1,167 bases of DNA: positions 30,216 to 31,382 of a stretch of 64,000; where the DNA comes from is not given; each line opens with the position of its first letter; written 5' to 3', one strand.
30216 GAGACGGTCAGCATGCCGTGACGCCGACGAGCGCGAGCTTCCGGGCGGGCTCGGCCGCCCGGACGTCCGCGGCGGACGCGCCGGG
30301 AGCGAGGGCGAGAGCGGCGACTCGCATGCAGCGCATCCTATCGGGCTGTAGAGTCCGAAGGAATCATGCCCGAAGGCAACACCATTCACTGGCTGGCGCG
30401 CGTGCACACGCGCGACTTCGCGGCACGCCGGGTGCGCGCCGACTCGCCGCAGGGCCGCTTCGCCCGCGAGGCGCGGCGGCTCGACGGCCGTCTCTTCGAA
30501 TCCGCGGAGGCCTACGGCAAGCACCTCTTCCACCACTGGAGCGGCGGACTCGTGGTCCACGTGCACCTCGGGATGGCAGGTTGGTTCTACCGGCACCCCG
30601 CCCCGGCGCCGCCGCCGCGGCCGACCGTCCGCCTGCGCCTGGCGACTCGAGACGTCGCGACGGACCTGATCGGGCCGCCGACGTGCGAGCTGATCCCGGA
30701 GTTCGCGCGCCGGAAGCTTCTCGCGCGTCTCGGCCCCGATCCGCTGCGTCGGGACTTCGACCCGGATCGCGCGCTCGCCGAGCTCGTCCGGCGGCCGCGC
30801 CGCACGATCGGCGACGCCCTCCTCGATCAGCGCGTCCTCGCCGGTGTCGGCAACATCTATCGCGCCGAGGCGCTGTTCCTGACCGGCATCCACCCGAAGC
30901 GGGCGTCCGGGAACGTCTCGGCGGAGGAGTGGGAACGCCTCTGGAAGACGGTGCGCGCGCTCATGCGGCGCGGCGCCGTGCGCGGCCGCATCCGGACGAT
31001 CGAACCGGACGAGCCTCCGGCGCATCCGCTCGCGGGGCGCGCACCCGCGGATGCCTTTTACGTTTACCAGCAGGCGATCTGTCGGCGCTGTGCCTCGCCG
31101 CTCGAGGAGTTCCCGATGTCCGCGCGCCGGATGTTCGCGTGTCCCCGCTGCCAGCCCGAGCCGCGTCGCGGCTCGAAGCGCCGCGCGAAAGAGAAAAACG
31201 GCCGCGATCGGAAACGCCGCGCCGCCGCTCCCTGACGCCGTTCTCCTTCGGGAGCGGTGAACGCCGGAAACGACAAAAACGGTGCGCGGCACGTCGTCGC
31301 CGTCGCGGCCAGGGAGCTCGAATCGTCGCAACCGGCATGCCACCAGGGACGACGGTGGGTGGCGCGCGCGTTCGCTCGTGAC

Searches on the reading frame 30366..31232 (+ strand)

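Call 43: search_protein_families(library=pfam, proteins=[window:30366-31232:+], max_evalue=0.001)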
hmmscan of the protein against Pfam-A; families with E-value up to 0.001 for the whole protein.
window:30366-31232:+ (289 aa): 2 families
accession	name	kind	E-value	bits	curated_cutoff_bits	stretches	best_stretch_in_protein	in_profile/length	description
PF06831.19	H2TH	-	2.4e-22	79.1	34.7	1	122-205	1-83/93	Formamidopyrimidine-DNA glycosylase H2TH domain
PF01149.29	Fapy_DNA_glyco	-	4.2e-11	43.9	25.5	1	1-93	1-101/117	Formamidopyrimidine-DNA glycosylase N-terminal domain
